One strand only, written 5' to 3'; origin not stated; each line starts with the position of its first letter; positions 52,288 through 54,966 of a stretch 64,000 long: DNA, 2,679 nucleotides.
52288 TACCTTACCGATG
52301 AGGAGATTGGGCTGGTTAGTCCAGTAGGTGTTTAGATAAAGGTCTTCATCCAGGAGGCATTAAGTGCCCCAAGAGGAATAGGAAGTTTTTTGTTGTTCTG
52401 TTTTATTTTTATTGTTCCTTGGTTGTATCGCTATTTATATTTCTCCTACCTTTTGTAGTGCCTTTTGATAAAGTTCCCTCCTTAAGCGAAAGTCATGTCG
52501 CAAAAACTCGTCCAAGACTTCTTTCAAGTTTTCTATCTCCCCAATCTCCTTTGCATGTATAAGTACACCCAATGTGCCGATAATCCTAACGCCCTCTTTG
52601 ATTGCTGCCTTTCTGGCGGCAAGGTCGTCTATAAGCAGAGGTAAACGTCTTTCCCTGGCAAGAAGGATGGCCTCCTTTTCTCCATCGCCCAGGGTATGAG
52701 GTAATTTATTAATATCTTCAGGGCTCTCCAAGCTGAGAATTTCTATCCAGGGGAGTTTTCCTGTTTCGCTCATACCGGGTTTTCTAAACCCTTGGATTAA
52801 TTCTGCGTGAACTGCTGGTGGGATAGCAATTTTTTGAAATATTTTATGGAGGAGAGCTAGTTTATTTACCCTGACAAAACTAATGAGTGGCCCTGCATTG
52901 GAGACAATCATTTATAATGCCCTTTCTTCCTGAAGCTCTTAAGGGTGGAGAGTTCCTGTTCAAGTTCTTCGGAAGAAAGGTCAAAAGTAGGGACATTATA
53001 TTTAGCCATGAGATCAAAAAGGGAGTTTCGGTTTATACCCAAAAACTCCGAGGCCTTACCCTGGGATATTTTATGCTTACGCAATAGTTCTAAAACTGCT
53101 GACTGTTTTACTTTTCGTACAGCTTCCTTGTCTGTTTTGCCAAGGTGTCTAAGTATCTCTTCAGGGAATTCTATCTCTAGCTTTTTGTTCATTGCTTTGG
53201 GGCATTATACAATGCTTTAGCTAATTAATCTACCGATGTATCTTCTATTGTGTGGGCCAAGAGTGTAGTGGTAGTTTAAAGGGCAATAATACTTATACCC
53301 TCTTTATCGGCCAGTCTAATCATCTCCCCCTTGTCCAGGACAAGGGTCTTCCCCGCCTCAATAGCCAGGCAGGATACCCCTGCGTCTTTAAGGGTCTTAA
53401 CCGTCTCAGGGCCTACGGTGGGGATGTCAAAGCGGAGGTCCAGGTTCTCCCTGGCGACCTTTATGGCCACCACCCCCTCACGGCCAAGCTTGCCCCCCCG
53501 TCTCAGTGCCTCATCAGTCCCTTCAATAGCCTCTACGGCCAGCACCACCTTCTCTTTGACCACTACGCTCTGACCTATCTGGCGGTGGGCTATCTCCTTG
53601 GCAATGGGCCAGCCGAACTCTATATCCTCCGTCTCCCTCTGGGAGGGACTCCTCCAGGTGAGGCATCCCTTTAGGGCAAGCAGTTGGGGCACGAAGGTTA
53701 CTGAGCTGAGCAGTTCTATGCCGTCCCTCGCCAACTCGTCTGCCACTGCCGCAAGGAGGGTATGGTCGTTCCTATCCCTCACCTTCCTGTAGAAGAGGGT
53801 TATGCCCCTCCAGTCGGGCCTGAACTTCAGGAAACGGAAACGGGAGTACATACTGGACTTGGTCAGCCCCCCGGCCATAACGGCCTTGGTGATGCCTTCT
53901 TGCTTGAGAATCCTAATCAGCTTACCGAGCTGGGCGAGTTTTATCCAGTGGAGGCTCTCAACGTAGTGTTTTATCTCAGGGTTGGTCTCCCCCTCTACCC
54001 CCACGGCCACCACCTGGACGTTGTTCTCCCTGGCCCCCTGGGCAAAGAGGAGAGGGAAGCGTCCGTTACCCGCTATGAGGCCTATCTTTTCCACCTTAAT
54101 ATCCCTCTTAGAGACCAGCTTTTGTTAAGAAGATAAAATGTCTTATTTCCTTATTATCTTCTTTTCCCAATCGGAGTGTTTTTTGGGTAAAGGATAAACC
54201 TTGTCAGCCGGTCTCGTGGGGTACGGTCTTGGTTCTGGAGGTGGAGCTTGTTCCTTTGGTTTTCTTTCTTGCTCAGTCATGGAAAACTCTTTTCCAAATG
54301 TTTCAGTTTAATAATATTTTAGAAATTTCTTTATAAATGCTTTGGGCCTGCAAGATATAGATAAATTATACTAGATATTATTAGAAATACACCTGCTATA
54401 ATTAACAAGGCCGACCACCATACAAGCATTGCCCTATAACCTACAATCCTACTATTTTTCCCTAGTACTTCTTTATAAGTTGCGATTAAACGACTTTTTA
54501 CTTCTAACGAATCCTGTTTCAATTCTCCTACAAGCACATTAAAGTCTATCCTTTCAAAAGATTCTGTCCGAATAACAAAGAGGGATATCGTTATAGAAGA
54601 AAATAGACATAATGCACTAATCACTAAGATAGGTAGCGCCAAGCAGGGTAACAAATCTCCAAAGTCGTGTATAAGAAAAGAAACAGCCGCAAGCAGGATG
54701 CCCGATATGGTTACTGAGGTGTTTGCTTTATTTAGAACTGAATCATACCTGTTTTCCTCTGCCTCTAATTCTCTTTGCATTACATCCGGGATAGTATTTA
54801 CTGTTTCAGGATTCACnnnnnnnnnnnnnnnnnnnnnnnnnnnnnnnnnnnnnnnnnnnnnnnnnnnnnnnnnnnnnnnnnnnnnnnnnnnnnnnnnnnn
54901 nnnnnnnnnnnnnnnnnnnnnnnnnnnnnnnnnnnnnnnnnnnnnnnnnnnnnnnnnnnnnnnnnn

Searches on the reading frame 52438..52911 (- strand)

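Call 55: search_protein_families(library=pfam, proteins=[window:52438-52911:-], max_evalue=0.01)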
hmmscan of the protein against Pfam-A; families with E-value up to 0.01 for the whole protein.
window:52438-52911:- (158 aa): 2 families
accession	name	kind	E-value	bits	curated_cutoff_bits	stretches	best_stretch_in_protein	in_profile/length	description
PF11848.13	DUF3368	-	3.8e-15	56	27.3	1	110-155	1-46/46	Domain of unknown function (DUF3368)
PF20698.3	PIN-TPR-GreABC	-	4.4e-05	24.2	27.8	1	62-103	95-136/138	PIN domain associated with the TPR-GreAB-C-PIN system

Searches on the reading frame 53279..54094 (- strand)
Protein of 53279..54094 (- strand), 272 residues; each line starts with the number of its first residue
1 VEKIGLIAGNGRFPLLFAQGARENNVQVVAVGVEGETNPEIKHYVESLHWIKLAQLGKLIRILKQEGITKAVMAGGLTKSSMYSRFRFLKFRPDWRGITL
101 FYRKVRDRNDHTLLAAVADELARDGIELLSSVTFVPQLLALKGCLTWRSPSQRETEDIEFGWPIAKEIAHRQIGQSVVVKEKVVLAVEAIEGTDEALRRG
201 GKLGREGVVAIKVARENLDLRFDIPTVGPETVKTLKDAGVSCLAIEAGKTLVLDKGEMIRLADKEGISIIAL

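Call 55: search_protein_families(library=pfam, proteins=[window:53279-54094:-], max_evalue=0.01)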
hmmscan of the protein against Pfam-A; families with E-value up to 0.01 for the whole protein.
window:53279-54094:- (272 aa): 2 families
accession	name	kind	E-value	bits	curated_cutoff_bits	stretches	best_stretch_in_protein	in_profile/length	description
PF06230.17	LpxI_C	-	3.3e-47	160.1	25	1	142-270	2-131/131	LpxI C-terminal domain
PF17930.7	LpxI_N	-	1.7e-39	135.2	25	1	3-138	1-129/129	LpxI N-terminal domain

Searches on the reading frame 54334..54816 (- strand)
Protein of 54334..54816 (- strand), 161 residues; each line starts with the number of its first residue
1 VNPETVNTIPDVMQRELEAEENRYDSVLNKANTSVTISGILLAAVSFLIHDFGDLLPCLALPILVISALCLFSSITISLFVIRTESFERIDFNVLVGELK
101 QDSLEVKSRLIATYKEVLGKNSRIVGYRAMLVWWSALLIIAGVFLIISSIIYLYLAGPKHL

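Call 55: search_protein_families(library=pfam, proteins=[window:54334-54816:-], max_evalue=0.01)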
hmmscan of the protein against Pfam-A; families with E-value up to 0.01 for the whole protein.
window:54334-54816:- (161 aa): 1 family
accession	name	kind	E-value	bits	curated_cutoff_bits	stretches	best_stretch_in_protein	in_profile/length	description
PF11026.13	DUF2721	-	2.8e-05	24.5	28.3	0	12-80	48-118/129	Protein of unknown function (DUF2721)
